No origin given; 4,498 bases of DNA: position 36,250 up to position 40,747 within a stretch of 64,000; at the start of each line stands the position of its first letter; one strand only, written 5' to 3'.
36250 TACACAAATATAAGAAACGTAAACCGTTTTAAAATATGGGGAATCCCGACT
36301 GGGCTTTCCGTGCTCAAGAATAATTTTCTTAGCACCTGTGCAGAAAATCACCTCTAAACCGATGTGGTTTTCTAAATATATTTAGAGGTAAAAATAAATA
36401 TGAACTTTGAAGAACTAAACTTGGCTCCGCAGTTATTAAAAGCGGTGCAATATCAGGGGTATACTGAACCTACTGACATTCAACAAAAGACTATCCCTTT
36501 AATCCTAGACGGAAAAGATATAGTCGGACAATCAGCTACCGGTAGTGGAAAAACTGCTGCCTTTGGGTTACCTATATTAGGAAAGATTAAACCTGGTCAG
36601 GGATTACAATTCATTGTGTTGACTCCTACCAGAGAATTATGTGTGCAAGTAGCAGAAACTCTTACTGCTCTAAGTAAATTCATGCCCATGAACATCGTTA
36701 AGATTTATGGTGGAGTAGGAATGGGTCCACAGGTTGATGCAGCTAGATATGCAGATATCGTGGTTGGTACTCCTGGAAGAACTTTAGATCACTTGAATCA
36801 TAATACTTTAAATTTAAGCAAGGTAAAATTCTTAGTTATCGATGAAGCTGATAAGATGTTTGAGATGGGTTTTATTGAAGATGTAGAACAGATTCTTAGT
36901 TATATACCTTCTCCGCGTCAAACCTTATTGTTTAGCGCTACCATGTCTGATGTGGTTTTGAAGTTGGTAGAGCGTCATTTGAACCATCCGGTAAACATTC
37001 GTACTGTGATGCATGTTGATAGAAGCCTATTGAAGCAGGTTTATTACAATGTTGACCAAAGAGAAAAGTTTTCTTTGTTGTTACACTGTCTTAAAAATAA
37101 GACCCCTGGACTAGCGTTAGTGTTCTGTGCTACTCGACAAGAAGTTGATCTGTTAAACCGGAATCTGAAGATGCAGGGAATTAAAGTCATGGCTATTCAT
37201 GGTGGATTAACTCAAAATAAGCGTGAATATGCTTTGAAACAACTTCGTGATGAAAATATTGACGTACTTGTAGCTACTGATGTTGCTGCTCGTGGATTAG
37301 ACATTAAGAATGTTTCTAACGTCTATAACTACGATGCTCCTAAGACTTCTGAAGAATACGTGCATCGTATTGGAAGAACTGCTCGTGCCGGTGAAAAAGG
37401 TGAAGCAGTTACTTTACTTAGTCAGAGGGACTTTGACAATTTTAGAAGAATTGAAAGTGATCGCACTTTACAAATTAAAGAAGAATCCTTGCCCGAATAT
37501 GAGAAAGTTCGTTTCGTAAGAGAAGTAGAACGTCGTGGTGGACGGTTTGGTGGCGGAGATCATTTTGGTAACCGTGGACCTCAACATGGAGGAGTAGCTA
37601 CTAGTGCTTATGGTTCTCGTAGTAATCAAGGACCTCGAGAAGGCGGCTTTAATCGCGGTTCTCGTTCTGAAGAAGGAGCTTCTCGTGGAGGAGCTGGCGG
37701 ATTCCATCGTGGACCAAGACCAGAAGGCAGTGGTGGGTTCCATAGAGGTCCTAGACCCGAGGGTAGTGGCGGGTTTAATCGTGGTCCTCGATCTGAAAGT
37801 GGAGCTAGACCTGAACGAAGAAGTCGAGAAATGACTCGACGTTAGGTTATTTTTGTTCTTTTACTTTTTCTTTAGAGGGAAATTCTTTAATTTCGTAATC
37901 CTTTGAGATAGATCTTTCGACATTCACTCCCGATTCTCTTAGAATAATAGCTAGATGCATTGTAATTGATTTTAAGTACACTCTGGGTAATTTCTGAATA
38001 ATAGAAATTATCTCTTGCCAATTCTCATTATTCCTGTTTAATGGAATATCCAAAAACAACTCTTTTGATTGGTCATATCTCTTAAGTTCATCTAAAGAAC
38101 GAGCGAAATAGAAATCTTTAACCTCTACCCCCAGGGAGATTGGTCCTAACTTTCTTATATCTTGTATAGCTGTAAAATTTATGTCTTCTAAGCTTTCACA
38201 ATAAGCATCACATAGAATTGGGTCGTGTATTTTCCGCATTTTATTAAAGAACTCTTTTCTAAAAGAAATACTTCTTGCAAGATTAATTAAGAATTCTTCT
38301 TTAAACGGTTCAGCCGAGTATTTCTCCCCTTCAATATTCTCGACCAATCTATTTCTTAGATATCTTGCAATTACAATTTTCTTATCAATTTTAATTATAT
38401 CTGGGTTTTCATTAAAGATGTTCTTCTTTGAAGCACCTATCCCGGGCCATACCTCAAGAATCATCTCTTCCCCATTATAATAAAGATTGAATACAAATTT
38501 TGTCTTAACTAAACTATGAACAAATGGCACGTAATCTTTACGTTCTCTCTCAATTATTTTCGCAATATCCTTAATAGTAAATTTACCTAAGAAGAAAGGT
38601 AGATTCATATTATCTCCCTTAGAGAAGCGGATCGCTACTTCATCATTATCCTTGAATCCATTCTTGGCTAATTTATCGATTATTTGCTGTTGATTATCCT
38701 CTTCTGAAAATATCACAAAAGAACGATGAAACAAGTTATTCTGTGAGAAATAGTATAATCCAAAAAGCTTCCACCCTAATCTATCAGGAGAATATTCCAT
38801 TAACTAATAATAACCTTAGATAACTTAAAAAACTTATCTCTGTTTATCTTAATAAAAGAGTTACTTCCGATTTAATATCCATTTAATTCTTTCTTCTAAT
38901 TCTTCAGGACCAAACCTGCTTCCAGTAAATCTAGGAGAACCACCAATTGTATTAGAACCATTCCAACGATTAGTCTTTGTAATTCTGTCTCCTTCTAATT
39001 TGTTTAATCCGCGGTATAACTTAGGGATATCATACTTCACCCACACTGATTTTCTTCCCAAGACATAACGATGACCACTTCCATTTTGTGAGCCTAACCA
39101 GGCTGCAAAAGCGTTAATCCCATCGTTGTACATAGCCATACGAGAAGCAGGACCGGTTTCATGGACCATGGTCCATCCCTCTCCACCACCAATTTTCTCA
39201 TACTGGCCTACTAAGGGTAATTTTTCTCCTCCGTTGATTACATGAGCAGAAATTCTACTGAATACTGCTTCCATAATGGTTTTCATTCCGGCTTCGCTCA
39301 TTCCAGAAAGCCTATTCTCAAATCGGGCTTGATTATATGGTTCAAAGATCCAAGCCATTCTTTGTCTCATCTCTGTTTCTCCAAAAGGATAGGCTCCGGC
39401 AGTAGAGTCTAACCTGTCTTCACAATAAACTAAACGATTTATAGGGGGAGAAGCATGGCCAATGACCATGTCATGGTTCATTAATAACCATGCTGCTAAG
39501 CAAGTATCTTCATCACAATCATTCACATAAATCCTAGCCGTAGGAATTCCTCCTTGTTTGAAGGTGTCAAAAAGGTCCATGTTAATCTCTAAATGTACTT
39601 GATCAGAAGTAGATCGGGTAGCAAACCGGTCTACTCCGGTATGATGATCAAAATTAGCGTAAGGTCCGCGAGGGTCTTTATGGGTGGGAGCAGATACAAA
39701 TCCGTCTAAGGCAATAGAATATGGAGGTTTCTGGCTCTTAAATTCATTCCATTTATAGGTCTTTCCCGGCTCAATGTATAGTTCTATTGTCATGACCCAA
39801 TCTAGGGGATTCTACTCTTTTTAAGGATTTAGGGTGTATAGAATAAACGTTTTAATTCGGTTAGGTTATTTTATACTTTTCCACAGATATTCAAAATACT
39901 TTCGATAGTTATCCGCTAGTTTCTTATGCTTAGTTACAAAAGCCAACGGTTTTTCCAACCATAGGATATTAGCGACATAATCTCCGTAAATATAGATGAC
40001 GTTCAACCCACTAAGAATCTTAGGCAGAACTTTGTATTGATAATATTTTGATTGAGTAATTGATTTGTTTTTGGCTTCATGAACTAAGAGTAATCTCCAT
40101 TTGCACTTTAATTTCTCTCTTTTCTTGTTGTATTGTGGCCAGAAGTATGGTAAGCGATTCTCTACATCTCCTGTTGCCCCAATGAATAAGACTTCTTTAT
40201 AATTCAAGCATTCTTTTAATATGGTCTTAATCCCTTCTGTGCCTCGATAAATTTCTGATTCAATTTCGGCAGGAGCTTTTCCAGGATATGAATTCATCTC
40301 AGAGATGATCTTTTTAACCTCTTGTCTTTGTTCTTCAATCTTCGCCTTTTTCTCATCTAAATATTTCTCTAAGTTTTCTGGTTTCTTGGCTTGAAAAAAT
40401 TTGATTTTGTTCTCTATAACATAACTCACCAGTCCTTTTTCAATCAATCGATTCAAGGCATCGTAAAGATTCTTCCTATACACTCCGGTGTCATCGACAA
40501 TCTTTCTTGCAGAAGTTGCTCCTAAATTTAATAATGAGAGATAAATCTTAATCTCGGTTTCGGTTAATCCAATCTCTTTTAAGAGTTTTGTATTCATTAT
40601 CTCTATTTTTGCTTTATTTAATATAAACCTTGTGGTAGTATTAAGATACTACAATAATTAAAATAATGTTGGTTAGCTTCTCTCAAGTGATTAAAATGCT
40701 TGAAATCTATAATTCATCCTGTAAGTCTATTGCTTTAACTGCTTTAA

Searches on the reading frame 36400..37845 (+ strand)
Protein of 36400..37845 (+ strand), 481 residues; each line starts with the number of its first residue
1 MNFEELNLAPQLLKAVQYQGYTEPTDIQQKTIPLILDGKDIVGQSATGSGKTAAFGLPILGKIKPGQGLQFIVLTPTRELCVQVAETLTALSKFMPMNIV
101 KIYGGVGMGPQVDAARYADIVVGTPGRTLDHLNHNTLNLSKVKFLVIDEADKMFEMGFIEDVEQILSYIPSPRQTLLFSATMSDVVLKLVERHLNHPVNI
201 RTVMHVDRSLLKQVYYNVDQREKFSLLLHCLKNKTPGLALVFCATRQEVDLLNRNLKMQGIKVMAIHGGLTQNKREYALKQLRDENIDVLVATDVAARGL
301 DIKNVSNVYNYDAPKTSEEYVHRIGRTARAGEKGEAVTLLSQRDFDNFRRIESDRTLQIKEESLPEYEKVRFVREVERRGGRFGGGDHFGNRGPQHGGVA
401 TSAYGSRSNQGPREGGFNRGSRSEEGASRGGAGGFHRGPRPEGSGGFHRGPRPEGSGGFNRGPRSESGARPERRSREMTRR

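Call 77: search_protein_families(library=pfam, proteins=[window:36400-37845:+], max_evalue=0.00001)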
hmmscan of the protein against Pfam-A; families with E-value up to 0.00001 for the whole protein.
window:36400-37845:+ (481 aa): 3 families
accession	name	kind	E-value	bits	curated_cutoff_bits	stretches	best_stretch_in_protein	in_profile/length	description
PF00270.35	DEAD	-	1.7e-49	168.2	26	1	25-186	1-164/167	DEAD/DEAH box helicase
PF00271.37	Helicase_C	-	3.5e-32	111.4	23.5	1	222-331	1-110/110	Helicase conserved C-terminal domain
PF04851.21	ResIII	-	1.1e-08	35.6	22.5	1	39-183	24-163/164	Type III restriction enzyme, res subunit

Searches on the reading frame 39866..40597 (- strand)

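Call 78: search_protein_families(library=pfam, proteins=[window:39866-40597:-], max_evalue=0.00001)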
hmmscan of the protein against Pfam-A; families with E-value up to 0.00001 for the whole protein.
window:39866-40597:- (243 aa): 1 family
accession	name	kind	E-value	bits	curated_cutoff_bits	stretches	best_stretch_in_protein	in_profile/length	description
PF01978.25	TrmB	-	5.9e-15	55.3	25.6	1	6-74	1-68/68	Sugar-specific transcriptional regulator TrmB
